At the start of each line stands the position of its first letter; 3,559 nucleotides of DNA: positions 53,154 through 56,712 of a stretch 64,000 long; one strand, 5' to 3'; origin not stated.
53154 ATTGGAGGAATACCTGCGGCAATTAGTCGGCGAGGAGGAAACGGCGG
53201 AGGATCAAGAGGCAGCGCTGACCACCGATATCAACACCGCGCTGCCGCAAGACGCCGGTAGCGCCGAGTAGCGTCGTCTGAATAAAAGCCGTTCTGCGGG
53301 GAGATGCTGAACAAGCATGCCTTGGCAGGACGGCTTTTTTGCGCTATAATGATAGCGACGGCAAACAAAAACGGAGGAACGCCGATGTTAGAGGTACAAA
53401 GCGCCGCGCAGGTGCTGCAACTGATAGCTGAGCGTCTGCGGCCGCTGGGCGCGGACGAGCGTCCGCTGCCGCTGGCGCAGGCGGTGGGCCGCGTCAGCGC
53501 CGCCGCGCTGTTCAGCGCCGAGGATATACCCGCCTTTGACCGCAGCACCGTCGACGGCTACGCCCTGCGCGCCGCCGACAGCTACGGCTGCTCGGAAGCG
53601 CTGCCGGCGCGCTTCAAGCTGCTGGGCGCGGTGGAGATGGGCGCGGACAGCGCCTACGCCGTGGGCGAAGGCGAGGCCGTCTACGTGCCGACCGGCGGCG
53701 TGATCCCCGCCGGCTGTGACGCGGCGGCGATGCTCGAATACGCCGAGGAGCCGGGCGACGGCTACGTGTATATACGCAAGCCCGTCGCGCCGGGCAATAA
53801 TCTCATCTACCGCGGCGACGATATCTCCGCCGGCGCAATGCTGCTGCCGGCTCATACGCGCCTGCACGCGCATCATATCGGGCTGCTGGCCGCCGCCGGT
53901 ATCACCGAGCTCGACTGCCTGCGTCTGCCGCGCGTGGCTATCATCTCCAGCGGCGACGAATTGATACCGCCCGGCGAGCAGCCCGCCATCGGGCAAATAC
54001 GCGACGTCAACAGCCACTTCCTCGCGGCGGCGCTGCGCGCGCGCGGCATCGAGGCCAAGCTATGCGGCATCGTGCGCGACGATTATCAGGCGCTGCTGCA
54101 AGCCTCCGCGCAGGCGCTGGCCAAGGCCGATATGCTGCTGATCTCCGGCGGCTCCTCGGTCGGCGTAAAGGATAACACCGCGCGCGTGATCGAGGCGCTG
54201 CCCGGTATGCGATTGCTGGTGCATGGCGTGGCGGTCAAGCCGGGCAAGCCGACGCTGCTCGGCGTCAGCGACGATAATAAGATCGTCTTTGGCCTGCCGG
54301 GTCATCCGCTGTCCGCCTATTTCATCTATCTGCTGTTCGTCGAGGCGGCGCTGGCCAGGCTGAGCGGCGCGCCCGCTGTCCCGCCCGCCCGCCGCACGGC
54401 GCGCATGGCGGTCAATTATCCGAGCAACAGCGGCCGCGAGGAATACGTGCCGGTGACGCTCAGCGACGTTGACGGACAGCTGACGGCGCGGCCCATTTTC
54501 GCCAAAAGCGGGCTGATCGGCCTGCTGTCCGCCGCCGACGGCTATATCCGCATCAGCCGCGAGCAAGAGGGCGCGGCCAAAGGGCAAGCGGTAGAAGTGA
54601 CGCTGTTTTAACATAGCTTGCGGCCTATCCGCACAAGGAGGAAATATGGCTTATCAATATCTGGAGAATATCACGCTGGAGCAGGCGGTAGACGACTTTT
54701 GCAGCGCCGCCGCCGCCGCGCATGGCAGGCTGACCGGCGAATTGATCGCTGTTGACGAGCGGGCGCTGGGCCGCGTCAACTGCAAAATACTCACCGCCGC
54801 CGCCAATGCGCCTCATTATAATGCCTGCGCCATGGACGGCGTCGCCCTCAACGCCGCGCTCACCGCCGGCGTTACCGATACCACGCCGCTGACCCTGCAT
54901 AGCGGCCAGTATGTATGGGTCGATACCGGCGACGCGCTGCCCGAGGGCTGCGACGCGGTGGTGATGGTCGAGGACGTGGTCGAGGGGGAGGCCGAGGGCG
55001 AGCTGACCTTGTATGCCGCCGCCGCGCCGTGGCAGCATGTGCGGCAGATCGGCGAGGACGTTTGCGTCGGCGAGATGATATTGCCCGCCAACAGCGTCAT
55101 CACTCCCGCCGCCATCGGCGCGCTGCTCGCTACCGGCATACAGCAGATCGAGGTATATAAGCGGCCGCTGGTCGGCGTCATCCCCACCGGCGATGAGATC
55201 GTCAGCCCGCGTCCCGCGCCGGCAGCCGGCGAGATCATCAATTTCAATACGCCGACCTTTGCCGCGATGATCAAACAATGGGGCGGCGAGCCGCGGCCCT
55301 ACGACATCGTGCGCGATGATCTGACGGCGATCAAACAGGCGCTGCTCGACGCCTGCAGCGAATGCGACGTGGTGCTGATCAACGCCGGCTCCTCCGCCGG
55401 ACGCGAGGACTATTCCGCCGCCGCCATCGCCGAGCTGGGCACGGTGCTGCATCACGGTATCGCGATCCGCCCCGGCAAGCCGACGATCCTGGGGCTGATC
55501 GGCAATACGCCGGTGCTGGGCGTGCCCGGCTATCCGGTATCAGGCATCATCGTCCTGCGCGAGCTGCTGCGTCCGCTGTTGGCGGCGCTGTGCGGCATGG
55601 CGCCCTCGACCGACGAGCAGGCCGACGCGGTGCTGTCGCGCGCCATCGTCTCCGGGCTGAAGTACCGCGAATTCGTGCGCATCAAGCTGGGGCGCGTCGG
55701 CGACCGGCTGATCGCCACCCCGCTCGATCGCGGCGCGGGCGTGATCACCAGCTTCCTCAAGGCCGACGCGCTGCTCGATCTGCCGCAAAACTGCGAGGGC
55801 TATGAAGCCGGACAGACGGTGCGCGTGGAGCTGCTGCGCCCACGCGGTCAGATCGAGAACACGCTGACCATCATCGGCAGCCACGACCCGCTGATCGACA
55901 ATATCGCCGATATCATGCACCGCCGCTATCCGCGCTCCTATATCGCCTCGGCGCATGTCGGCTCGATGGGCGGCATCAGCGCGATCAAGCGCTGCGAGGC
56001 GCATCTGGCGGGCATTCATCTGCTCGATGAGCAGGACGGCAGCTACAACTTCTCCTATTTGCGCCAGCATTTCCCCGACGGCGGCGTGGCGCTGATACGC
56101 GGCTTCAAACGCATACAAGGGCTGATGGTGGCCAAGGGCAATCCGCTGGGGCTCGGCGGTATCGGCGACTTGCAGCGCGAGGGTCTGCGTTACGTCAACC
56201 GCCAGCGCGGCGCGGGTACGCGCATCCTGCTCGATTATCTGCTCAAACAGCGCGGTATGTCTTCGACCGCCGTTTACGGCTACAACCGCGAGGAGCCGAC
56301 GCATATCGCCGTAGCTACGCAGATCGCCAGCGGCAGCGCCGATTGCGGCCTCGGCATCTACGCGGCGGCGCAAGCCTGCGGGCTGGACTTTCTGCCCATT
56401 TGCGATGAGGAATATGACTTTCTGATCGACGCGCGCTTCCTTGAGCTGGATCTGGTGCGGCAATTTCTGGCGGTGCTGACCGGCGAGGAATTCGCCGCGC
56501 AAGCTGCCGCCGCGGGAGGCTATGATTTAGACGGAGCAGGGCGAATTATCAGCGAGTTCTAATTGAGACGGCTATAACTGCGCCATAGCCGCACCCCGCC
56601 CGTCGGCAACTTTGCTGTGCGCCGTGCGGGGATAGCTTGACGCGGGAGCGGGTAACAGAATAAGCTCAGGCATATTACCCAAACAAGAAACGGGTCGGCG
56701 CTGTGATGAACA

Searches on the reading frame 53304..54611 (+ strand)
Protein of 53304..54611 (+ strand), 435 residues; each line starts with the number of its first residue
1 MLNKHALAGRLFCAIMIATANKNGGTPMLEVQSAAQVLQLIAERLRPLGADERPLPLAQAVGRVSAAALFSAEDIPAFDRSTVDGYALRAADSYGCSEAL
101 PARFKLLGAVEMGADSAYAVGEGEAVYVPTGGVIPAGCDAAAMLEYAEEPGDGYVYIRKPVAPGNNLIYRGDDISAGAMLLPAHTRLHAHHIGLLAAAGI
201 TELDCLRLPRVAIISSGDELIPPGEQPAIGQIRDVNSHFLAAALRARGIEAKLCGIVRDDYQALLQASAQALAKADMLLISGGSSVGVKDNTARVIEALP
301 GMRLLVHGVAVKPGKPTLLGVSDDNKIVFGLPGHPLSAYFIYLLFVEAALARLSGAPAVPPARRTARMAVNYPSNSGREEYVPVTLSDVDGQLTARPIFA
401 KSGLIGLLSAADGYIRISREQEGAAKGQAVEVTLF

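Call 40: search_protein_families(library=pfam, proteins=[window:53304-54611:+], max_evalue=0.00001)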
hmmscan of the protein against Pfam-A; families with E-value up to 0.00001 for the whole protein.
window:53304-54611:+ (435 aa): 3 families
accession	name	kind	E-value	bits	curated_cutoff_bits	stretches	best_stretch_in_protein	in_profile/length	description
PF03453.22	MoeA_N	-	7.4e-40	136.7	30.8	1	34-199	3-160/160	MoeA N-terminal region (domain I and II)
PF00994.29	MoCF_biosynth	-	3e-27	95.5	26.6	1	212-350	1-142/144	Probable molybdopterin binding domain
PF03454.20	MoeA_C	-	2.8e-18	66.3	22.1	1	365-435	1-72/72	MoeA C-terminal region (domain IV)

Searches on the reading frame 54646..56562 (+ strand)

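Call 40: search_protein_families(library=pfam, proteins=[window:54646-56562:+], max_evalue=0.00001)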
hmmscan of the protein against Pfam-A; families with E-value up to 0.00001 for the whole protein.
window:54646-56562:+ (638 aa): 4 families
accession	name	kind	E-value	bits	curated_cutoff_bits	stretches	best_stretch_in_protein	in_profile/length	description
PF12727.12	PBP_like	-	5.4e-69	231.7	27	1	423-611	3-192/193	PBP superfamily domain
PF03453.22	MoeA_N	-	2.8e-32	112.1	30.8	1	10-164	2-160/160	MoeA N-terminal region (domain I and II)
PF00994.29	MoCF_biosynth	-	7.5e-25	87.7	26.6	1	177-313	1-143/144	Probable molybdopterin binding domain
PF03454.20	MoeA_C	-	2.3e-15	57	22.1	1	328-397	2-72/72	MoeA C-terminal region (domain IV)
